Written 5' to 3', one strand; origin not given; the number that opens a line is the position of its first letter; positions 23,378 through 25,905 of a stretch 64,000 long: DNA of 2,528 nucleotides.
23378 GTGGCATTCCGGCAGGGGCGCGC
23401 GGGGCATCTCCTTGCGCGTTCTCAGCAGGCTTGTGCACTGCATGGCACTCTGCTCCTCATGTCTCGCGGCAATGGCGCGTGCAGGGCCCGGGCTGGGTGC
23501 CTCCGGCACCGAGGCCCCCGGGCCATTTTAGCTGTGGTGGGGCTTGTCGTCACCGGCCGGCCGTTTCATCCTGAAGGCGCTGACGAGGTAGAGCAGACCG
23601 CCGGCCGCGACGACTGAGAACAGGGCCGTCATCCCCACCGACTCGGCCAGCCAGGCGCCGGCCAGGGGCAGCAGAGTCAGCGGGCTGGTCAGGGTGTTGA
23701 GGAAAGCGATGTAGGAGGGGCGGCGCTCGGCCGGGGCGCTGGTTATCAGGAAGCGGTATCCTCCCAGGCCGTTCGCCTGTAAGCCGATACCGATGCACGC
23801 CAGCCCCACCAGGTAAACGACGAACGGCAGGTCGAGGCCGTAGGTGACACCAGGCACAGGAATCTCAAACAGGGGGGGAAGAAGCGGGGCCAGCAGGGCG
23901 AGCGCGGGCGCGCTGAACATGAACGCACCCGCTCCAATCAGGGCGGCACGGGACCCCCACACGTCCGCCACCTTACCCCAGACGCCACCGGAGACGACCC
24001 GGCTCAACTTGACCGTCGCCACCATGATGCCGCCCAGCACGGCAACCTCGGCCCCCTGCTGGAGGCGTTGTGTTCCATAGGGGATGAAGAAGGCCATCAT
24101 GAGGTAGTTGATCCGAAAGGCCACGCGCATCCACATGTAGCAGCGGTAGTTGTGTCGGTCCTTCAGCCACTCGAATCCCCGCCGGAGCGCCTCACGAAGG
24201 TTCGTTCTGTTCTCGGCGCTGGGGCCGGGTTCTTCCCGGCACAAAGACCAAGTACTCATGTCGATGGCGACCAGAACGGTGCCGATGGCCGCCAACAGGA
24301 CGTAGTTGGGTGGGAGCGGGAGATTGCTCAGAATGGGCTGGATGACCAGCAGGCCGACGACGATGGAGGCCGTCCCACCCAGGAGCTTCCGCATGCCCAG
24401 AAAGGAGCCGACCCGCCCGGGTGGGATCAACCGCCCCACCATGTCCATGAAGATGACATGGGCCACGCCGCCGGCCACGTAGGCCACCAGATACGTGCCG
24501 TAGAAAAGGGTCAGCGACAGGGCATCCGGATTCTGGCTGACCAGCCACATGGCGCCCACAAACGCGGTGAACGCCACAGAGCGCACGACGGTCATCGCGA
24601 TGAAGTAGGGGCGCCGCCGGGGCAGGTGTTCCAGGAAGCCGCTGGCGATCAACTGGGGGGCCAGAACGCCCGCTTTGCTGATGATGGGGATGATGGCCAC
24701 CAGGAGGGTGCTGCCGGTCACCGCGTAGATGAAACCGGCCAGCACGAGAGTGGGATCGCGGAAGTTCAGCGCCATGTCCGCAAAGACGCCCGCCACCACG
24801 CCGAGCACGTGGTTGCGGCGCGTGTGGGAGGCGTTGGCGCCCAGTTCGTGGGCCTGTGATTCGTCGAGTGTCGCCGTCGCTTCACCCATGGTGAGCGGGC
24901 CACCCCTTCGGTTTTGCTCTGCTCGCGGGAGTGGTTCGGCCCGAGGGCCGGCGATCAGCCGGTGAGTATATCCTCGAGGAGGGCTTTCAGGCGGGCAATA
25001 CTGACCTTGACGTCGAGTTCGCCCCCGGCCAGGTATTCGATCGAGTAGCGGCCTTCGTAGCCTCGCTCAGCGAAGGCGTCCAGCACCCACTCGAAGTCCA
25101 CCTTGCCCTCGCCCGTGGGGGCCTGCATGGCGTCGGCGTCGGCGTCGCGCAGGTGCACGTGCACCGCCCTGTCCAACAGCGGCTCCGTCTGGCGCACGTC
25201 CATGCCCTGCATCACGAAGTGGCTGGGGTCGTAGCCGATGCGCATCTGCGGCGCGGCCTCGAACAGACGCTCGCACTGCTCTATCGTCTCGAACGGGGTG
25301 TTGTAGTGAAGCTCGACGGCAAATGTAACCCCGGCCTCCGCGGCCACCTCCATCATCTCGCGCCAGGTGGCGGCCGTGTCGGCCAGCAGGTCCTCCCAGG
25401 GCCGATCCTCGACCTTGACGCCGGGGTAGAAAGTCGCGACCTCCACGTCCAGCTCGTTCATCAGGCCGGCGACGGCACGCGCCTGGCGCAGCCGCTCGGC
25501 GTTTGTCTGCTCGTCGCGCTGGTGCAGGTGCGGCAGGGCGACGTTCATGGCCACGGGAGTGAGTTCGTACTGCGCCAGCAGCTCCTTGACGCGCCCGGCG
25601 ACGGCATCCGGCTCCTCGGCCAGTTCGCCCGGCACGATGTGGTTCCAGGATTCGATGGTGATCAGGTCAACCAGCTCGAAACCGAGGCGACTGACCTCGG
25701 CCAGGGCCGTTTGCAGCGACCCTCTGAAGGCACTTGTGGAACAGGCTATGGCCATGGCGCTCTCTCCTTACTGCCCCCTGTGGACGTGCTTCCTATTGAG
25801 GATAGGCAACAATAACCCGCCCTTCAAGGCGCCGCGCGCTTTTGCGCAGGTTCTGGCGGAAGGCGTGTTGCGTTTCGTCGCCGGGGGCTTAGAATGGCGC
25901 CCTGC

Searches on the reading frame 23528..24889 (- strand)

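Call 43: search_protein_families(library=pfam, proteins=[window:23528-24889:-], max_evalue=0.00001)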
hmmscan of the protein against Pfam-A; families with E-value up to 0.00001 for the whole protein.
window:23528-24889:- (453 aa): 1 family
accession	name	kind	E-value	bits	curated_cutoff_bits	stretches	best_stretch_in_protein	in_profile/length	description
PF07690.21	MFS_1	-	5.9e-11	42.3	33.4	1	74-401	44-339/347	Major Facilitator Superfamily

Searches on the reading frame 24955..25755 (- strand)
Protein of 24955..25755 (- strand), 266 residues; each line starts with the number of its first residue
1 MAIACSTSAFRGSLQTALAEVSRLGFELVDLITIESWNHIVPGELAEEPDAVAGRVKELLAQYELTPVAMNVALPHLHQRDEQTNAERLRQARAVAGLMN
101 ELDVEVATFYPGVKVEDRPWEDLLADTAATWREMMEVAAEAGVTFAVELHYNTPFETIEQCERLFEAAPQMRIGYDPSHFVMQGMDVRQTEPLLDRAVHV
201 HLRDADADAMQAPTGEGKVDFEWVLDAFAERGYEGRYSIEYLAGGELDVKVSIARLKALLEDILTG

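Call 43: search_protein_families(library=pfam, proteins=[window:24955-25755:-], max_evalue=0.00001)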
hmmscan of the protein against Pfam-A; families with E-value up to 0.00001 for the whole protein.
window:24955-25755:- (266 aa): 1 family
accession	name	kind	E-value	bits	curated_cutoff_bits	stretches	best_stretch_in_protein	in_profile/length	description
PF01261.30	AP_endonuc_2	-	2.1e-29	103.4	31.1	1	19-257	2-247/249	Xylose isomerase-like TIM barrel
